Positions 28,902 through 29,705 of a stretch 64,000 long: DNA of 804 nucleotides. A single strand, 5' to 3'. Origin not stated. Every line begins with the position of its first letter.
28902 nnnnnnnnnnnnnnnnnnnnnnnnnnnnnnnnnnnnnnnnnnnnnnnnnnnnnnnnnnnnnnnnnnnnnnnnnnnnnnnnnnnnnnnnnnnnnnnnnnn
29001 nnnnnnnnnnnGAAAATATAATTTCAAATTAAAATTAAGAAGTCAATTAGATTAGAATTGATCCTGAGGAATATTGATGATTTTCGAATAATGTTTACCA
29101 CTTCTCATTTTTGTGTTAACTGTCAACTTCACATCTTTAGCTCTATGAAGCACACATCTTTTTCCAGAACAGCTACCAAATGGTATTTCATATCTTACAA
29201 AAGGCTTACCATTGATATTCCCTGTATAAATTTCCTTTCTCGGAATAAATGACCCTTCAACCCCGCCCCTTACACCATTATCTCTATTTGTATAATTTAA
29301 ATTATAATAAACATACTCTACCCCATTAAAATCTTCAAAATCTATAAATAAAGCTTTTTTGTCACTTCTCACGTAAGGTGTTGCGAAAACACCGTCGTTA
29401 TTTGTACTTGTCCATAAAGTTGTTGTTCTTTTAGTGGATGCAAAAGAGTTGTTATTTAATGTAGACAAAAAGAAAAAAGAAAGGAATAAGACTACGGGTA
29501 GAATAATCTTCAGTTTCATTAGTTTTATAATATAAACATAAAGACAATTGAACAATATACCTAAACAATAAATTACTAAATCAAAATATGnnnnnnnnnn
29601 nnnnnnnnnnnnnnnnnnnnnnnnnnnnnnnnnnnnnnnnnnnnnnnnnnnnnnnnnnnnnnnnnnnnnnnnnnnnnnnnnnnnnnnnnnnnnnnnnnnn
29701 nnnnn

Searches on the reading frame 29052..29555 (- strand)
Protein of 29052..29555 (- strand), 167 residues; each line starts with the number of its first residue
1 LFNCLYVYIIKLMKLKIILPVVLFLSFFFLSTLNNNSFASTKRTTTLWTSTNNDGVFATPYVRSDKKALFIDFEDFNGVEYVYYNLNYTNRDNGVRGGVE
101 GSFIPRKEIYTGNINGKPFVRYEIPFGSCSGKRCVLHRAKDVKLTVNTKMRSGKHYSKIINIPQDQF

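Call 62: search_protein_families(library=pfam, proteins=[window:29052-29555:-], max_evalue=0.01)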
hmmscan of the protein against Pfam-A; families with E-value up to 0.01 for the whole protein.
window:29052-29555:- (167 aa): 0 families
